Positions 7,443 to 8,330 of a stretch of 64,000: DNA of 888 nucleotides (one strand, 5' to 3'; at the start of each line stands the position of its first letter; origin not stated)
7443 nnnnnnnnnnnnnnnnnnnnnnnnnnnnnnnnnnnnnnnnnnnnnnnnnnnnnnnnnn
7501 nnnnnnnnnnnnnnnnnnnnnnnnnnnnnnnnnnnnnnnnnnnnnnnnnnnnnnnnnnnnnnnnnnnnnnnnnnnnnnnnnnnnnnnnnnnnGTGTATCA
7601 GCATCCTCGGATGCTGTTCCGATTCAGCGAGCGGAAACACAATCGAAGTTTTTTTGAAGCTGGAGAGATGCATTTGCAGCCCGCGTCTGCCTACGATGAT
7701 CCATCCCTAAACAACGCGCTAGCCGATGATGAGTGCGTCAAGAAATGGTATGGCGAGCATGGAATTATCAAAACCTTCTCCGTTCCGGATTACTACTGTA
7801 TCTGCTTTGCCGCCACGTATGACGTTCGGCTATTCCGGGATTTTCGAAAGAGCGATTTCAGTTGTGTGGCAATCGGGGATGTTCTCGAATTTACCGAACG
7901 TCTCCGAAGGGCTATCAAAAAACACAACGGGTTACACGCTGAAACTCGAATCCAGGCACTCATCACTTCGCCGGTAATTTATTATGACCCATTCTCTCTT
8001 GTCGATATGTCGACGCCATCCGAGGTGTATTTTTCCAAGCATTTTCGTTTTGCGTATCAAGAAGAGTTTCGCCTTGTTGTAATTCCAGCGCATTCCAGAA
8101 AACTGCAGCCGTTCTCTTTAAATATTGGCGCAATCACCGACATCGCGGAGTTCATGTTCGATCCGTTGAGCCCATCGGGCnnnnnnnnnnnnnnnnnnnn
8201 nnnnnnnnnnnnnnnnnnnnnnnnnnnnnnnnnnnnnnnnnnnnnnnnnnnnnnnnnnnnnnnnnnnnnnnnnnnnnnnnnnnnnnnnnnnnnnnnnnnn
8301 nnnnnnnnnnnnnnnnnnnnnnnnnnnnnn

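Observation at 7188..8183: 331-aa orphan protein with no recognisable motifs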

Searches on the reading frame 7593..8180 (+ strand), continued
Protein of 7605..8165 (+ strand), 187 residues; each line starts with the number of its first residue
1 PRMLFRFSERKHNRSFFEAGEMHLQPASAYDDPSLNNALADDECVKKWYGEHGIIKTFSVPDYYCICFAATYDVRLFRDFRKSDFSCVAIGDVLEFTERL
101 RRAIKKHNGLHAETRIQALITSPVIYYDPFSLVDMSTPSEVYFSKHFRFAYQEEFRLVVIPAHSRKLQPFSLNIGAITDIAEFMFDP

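Call 97: get_annotated_region(hit=H18, flank=1500)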
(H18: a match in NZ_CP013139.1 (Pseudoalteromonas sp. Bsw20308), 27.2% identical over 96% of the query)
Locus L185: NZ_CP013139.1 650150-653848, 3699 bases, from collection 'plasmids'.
description: Pseudoalteromonas sp. Bsw20308 plasmid pPBSW1, complete sequence
organism: Pseudoalteromonas sp. Bsw20308 (NCBI taxid 283699)
taxonomy: Bacteria; Pseudomonadota; Gammaproteobacteria; Alteromonadales; Pseudoalteromonadaceae; Pseudoalteromonas; Pseudoalteromonas sp. Bsw20308
host: -; source: seawater; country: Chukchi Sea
typing (MOB-suite, as given by PLSDB): non-mobilizable
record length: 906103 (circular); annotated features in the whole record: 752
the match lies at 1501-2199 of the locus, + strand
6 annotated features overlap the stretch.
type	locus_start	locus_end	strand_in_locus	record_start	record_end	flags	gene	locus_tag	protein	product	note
CDS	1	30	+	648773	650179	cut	-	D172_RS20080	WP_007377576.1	alanine/glycine:cation symporter family protein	GO:0006865 - amino acid transport [Evidence IEA]; GO:0006814 - sodium ion transport [Evidence IEA]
CDS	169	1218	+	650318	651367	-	-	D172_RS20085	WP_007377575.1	patatin-like phospholipase family protein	GO:0006629 - lipid metabolic process [Evidence IEA]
CDS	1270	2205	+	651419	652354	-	-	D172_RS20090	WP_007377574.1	DUF2971 domain-containing protein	-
CDS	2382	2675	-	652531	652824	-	-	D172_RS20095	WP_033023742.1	hypothetical protein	-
CDS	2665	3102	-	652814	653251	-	-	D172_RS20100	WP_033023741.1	hypothetical protein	-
CDS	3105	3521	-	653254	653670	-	-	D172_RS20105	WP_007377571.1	hypothetical protein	-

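Call 98: get_annotated_region(hit=H19, flank=1500)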
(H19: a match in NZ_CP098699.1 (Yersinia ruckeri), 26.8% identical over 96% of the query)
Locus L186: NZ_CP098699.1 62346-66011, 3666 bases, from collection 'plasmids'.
description: Yersinia ruckeri strain NVI-6614 plasmid pYR4, complete sequence
organism: Yersinia ruckeri (NCBI taxid 29486)
taxonomy: Bacteria; Pseudomonadota; Gammaproteobacteria; Enterobacterales; Yersiniaceae; Yersinia; Yersinia ruckeri
host: -; source: Salmo salar; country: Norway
typing (MOB-suite, as given by PLSDB): mobilizable; relaxase MOBP
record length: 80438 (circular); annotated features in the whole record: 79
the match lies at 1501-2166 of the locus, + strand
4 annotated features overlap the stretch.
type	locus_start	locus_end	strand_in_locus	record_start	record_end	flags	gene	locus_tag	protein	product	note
CDS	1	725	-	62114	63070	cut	-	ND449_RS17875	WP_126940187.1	recombinase family protein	-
CDS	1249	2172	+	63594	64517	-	-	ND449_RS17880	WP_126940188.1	DUF2971 domain-containing protein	-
CDS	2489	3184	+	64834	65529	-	-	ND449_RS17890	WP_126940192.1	IS6 family transposase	-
CDS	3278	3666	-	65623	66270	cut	-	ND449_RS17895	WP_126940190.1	recombinase family protein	-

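Call 99: get_annotated_region(hit=H29, flank=1500)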
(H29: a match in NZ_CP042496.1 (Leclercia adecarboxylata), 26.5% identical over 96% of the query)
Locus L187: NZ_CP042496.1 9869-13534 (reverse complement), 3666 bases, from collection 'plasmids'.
description: Leclercia adecarboxylata strain E61 plasmid pE61_003, complete sequence
organism: Leclercia adecarboxylata (NCBI taxid 83655)
taxonomy: Bacteria; Pseudomonadota; Gammaproteobacteria; Enterobacterales; Enterobacteriaceae; Leclercia; Leclercia adecarboxylata
host: -; source: Whole organism,Shower 2; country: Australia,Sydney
typing (MOB-suite, as given by PLSDB): mobilizable; relaxase MOBP
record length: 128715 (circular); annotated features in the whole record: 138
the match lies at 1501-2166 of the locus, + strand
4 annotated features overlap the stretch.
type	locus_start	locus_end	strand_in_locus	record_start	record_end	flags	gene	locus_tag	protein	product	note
CDS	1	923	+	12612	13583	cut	-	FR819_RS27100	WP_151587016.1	IS110 family transposase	-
CDS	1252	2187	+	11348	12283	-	-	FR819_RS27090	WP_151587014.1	DUF2971 domain-containing protein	-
CDS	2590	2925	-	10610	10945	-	-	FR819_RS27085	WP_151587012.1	hypothetical protein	-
CDS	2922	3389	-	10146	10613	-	-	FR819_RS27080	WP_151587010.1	hypothetical protein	-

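Call 100: get_annotated_region(hit=H31, flank=1500)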
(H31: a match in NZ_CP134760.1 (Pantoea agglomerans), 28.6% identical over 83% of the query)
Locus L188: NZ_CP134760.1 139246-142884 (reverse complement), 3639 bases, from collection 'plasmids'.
description: Pantoea agglomerans strain AR24 plasmid pAR24_C, complete sequence
organism: Pantoea agglomerans (NCBI taxid 549)
taxonomy: Bacteria; Pseudomonadota; Gammaproteobacteria; Enterobacterales; Erwiniaceae; Pantoea; Pantoea agglomerans
host: -; source: Allium cepa,cell culture,bulb [BTO:0000159]; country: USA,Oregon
typing (MOB-suite, as given by PLSDB): conjugative; replicon rep_cluster_1441; relaxase MOBF; mating-pair formation MPF_F
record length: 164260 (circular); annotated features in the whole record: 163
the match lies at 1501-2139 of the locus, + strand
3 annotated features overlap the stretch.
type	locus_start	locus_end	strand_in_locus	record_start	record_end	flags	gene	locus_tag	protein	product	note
CDS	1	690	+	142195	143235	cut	-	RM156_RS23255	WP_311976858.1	DUF3800 domain-containing protein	-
CDS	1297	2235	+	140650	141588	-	-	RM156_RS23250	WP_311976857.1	DUF2971 domain-containing protein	-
CDS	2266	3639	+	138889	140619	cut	-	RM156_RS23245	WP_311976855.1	caspase family protein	-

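Call 101: get_annotated_region(hit=H32, flank=1500)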
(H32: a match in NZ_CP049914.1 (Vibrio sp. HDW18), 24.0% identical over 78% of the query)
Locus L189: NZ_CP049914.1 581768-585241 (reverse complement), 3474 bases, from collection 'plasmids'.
description: Vibrio sp. HDW18 plasmid p_unnamed1, complete sequence
organism: Vibrio sp. HDW18 (NCBI taxid 2714948)
taxonomy: Bacteria; Pseudomonadota; Gammaproteobacteria; Vibrionales; Vibrionaceae; Vibrio; Vibrio sp. HDW18
host: -; source: Anodonta arcaeformis,single bacterial strain; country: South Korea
typing (MOB-suite, as given by PLSDB): non-mobilizable
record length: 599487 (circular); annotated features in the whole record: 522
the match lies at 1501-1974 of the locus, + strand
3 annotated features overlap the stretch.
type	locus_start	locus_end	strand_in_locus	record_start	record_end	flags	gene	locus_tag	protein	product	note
CDS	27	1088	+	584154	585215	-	-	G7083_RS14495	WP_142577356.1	YaaC family protein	-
CDS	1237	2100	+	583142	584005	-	-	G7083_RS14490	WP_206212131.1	DUF2971 domain-containing protein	-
CDS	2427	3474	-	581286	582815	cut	-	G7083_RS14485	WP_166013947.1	IS66 family transposase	-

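Call 102: get_annotated_region(hit=H33, flank=1500)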
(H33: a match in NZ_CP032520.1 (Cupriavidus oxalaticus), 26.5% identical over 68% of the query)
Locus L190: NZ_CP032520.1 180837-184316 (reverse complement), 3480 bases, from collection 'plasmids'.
description: Cupriavidus oxalaticus strain T2 plasmid unnamed1, complete sequence
organism: Cupriavidus oxalaticus (NCBI taxid 96344)
taxonomy: Bacteria; Pseudomonadota; Betaproteobacteria; Burkholderiales; Burkholderiaceae; Cupriavidus; Cupriavidus oxalaticus
host: -; source: cell culture,activated sludge; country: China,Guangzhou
typing (MOB-suite, as given by PLSDB): conjugative; relaxase MOBH,MOBP; mating-pair formation MPF_T
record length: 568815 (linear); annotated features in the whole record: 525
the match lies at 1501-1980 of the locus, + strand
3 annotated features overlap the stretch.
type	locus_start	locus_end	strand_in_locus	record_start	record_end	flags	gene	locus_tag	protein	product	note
CDS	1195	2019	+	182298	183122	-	-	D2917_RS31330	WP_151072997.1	DUF2971 domain-containing protein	-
CDS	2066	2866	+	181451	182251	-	-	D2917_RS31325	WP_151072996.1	hypothetical protein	-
CDS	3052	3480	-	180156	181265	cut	-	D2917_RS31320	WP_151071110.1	IS5 family transposase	-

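Call 103: get_annotated_region(hit=H34, flank=1500)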
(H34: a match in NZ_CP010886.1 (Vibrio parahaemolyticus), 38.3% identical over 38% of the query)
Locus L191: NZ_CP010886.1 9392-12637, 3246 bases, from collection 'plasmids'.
description: Vibrio parahaemolyticus strain CHN25 plasmid P2, complete sequence
organism: Vibrio parahaemolyticus (NCBI taxid 670)
taxonomy: Bacteria; Pseudomonadota; Gammaproteobacteria; Vibrionales; Vibrionaceae; Vibrio; Vibrio parahaemolyticus
host: -; source: Shrimps; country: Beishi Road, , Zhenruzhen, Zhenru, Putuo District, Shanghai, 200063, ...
typing (MOB-suite, as given by PLSDB): mobilizable; relaxase MOBP
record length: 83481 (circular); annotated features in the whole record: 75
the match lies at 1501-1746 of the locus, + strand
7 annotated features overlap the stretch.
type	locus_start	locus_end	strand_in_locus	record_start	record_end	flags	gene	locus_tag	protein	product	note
CDS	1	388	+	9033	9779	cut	-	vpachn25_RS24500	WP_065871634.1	hypothetical protein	-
CDS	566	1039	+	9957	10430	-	-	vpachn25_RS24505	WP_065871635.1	GNAT family N-acetyltransferase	-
CDS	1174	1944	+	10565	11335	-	-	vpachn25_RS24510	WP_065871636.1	DUF2971 domain-containing protein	-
CDS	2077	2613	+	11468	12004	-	-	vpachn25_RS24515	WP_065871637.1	nucleotidyltransferase family protein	-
CDS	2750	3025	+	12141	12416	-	-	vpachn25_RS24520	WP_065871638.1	antibiotic biosynthesis monooxygenase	-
CDS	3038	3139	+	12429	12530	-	-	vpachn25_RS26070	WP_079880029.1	DUF3265 domain-containing protein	-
CDS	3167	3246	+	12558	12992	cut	-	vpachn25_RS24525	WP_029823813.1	GNAT family N-acetyltransferase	-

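Call 104: get_annotated_region(hit=H35, flank=1500)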
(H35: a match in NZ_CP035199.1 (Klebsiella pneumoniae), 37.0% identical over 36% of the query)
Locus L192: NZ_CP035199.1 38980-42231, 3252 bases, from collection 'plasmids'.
description: Klebsiella pneumoniae strain LH375 plasmid pLH375-4, complete sequence
organism: Klebsiella pneumoniae (NCBI taxid 573)
taxonomy: Bacteria; Pseudomonadota; Gammaproteobacteria; Enterobacterales; Enterobacteriaceae; Klebsiella; Klebsiella pneumoniae
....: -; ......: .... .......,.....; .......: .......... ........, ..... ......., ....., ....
typing (MOB-suite, as given by PLSDB): non-mobilizable
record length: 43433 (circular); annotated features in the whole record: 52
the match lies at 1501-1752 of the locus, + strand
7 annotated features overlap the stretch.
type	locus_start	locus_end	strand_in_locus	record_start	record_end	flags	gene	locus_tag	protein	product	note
CDS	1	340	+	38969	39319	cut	-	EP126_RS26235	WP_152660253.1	hypothetical protein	-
CDS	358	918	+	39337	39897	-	-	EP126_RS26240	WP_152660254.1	hypothetical protein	-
CDS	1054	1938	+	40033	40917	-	-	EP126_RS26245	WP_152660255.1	DUF2971 domain-containing protein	-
CDS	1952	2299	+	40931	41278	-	-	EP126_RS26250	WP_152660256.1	hypothetical protein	-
CDS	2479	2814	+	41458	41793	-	-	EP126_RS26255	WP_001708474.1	type II toxin-antitoxin system RelE/ParE family toxin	-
CDS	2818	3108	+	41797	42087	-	nadS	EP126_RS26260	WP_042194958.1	NadS family protein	-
CDS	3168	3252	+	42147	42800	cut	-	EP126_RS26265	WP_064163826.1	hypothetical protein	-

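Call 105: get_annotated_region(hit=H38, flank=1500)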
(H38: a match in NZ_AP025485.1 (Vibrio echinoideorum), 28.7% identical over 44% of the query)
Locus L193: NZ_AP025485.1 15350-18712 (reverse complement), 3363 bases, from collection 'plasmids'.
description: Vibrio echinoideorum strain DSM 107264 plasmid p1, complete sequence
organism: Vibrio echinoideorum (NCBI taxid 2100116)
taxonomy: Bacteria; Pseudomonadota; Gammaproteobacteria; Vibrionales; Vibrionaceae; Vibrio; Vibrio echinoideorum
host: -; source: -; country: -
typing (MOB-suite, as given by PLSDB): conjugative; relaxase MOBF; mating-pair formation MPF_F
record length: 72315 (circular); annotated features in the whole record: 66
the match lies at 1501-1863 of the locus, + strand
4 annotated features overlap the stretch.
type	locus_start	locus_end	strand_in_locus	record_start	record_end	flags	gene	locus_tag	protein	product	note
CDS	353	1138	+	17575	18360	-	-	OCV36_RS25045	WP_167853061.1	DUF2971 domain-containing protein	-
CDS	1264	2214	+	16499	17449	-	-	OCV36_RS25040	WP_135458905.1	DUF2971 domain-containing protein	-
CDS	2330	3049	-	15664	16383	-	-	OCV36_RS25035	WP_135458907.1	hypothetical protein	-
CDS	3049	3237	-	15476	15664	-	-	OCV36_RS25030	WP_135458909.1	hypothetical protein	-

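Call 106: search_dna_similar(query=L185:1270-2205:+, collection=plasmids, mode=protein, max_evalue=0.001, max_rows=40, rows=spread)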
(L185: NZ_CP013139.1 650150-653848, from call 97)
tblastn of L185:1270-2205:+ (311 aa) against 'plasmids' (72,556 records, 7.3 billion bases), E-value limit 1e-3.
Records with a match: 242; places in all: 245; records where one place covers at least 80% of the query: 20.
Best place of each record, by identity: >=99% 1; <60% 241.
By first word of the organism name: Klebsiella 187; Escherichia 12; Yersinia 11; Raoultella 5; Vibrio 4; Enterobacter 4; Comamonas 4; Arcobacter 2; Pseudoalteromonas 1; Pseudomonas 1; and 11 more.
By predicted mobility (MOB-suite, as given by PLSDB): conjugative 146; non-mobilizable 70; mobilizable 26.
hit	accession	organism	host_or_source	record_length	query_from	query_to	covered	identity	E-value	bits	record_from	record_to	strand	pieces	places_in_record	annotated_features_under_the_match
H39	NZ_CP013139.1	Pseudoalteromonas sp. Bsw20308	seawater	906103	1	311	100%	100.0%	0e+0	637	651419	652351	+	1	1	DUF2971 domain-containing protein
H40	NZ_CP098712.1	Yersinia ruckeri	Salmo salar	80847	3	311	99%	25.6%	2e-7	60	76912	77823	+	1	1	DUF2971 domain-containing protein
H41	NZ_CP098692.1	Yersinia ruckeri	Salmo salar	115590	3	311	99%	25.6%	2e-7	60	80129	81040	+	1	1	DUF2971 domain-containing protein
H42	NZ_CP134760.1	Pantoea agglomerans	Allium cepa,cell culture,bulb ...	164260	10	275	86%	23.1%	4e-4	50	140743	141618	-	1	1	DUF2971 domain-containing protein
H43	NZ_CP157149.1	Escherichia coli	culture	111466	1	171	55%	28.4%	1e-5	54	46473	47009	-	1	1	DUF2971 domain-containing protein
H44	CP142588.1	Escherichia coli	swine,pure culture,lung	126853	1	171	55%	28.4%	1e-5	54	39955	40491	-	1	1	DUF2971 domain-containing protein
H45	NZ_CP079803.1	Klebsiella variicola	Spodoptera frugiperda,single cell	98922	1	171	55%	27.2%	1e-6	57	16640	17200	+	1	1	DUF2971 domain-containing protein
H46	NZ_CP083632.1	Klebsiella quasipneumoniae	-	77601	1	171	55%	26.7%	6e-7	59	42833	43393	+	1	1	DUF2971 domain-containing protein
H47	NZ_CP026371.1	Klebsiella quasipneumoniae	Homo sapiens,blood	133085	1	171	55%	26.7%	6e-7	59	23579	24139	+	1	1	DUF2971 domain-containing protein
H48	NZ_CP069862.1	Klebsiella pneumoniae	Homo sapiens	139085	1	171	55%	26.7%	6e-7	58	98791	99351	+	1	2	DUF2971 domain-containing protein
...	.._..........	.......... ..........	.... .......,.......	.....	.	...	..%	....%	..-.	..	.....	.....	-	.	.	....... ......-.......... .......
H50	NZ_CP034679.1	Klebsiella quasipneumoniae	swine,single cell,feces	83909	1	171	55%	26.7%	7e-7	58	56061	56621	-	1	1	DUF2971 domain-containing protein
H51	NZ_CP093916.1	Enterobacter cloacae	Homo sapiens,whole organism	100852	1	171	55%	26.7%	7e-7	58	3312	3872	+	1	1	DUF2971 domain-containing protein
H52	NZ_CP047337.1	Klebsiella pneumoniae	a feces sample of chicken origin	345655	1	171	55%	26.7%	7e-7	58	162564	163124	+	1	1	DUF2971 domain-containing protein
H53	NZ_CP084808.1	Klebsiella quasipneumoniae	Water (environment),Whole organism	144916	1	171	55%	26.7%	8e-7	58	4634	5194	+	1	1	DUF2971 domain-containing protein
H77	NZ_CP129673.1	Comamonas testosteroni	Metal working fluids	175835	1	171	55%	24.1%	4e-6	56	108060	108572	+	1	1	DUF2971 domain-containing protein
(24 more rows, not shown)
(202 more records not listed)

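Call 107: get_annotated_region(hit=H43, flank=1500)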
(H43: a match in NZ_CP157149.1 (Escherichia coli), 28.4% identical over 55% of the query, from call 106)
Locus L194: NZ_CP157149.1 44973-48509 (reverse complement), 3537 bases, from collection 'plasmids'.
description: Escherichia coli strain UTAK-6 plasmid pUTAK-6-1, complete sequence
organism: Escherichia coli (NCBI taxid 562)
taxonomy: Bacteria; Pseudomonadota; Gammaproteobacteria; Enterobacterales; Enterobacteriaceae; Escherichia; Escherichia coli
host: -; source: culture; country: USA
typing (MOB-suite, as given by PLSDB): non-mobilizable; replicon rep_cluster_488
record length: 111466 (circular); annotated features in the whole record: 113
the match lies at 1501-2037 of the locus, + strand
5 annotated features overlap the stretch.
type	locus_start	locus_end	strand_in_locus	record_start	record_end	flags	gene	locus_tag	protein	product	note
CDS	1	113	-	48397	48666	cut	-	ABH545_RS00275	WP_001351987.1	DUF1778 domain-containing protein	-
CDS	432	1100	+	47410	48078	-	-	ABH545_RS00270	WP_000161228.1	AAA family ATPase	-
CDS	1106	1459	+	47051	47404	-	-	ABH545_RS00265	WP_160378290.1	hypothetical protein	-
CDS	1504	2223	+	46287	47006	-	-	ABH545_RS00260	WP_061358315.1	DUF2971 domain-containing protein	-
CDS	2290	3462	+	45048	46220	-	-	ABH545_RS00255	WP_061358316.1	hypothetical protein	-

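Call 108: get_annotated_region(hit=H45, flank=1500)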
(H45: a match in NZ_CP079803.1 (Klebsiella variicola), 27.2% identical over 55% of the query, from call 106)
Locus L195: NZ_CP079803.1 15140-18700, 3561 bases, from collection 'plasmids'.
description: Klebsiella variicola strain EMBL-1 plasmid unnamed1, complete sequence
organism: Klebsiella variicola (NCBI taxid 244366)
taxonomy: Bacteria; Pseudomonadota; Gammaproteobacteria; Enterobacterales; Enterobacteriaceae; Klebsiella; Klebsiella variicola
host: -; source: Spodoptera frugiperda,single cell; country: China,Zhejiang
typing (MOB-suite, as given by PLSDB): conjugative; replicon IncFIA,IncFII,rep_cluster_2183; relaxase MOBF,MOBF; mating-pair formation MPF_F
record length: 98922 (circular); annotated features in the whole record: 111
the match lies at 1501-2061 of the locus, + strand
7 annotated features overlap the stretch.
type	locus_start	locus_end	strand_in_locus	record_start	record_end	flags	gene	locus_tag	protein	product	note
CDS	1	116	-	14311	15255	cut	-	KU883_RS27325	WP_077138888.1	alpha/beta hydrolase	-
CDS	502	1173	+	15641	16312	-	-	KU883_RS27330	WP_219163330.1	SOS response-associated peptidase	-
CDS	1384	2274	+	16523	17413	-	-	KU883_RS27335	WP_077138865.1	DUF2971 domain-containing protein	-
CDS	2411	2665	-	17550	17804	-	-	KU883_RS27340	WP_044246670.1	hypothetical protein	-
CDS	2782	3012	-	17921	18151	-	-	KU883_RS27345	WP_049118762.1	hypothetical protein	-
CDS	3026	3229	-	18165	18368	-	-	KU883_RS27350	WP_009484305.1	HHA domain-containing protein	-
CDS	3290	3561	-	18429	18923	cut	-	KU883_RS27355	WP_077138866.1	DNA-binding protein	-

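Call 109: get_annotated_region(hit=H77, flank=1500)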
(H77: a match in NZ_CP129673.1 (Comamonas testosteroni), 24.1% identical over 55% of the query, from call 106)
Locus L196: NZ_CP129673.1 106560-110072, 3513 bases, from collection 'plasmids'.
description: Comamonas testosteroni strain MWF001 plasmid unnamed1, complete sequence
organism: Comamonas testosteroni (NCBI taxid 285)
taxonomy: Bacteria; Pseudomonadota; Betaproteobacteria; Burkholderiales; Comamonadaceae; Comamonas; Comamonas testosteroni
host: -; source: Metal working fluids; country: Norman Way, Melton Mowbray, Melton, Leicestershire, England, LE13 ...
typing (MOB-suite, as given by PLSDB): non-mobilizable
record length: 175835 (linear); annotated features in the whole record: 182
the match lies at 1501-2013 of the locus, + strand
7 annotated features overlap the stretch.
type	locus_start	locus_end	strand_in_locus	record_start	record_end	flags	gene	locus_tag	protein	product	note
CDS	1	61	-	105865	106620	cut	-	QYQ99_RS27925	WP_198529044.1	hypothetical protein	-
CDS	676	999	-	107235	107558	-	-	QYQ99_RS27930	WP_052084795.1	hypothetical protein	-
CDS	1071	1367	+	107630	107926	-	-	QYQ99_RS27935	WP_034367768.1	hypothetical protein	-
CDS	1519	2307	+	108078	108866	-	-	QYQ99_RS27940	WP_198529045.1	DUF2971 domain-containing protein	-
CDS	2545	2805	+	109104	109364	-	-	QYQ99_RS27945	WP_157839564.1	hypothetical protein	-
CDS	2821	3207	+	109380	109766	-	-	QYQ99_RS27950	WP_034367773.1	hypothetical protein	-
CDS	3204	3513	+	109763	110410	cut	-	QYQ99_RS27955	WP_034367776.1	hypothetical protein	-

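Call 114: search_protein_families(library=pfam, proteins=[L181:3019-3960:+, L185:1270-2205:+, L186:1249-2172:+, L181:4001-4654:+, L182:4001-4576:+], max_evalue=1)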
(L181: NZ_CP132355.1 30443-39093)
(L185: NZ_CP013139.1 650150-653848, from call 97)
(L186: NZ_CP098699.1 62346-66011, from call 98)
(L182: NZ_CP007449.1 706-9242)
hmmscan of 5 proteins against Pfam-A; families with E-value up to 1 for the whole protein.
L181:3019-3960:+ (313 aa): 1 family
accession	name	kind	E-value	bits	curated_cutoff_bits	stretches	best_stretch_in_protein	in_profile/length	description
PF04669.19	PBDC1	-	0.086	13.2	28.5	1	218-272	17-69/126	PBDC1 protein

L185:1270-2205:+ (311 aa): 1 family
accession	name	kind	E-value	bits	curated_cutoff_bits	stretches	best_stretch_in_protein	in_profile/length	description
PF11185.13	DUF2971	-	3.5e-08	35.1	22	1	87-172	1-89/89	Protein of unknown function (DUF2971)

L186:1249-2172:+ (307 aa): 1 family
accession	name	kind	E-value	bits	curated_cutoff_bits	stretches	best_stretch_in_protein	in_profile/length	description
PF11185.13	DUF2971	-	1.6e-06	29.8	22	1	94-180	1-89/89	Protein of unknown function (DUF2971)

L181:4001-4654:+ (217 aa): 1 family
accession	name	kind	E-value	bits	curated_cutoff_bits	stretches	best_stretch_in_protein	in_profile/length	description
PF05820.16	Ac81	-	0.047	13.7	25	1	92-148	15-70/178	Baculoviridae AC81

L182:4001-4576:+ (191 aa): 1 family
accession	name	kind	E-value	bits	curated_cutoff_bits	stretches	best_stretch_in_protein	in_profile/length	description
PF11185.13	DUF2971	-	0.3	12.9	22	0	104-167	12-89/89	Protein of unknown function (DUF2971)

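Call 131: search_solved_structures(query=A5, max_evalue=10, show_alignments=2)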
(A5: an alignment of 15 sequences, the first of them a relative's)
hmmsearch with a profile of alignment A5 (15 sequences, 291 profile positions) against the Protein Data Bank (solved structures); distinct sequences matched with E-value up to 10: 0.

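Call 132: search_solved_structures(query=A4, max_evalue=10, show_alignments=2)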
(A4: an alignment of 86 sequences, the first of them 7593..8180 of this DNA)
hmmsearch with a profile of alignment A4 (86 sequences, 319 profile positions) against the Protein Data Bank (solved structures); distinct sequences matched with E-value up to 10: 0.

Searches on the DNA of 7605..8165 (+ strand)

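Call 86: search_dna_similar(query=L180:2755-3408:+, collection=ecoli_genomes, mode=distant, max_evalue=0.001, max_rows=10)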
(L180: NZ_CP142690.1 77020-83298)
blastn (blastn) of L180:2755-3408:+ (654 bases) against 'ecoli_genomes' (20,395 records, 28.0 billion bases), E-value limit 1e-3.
No match.
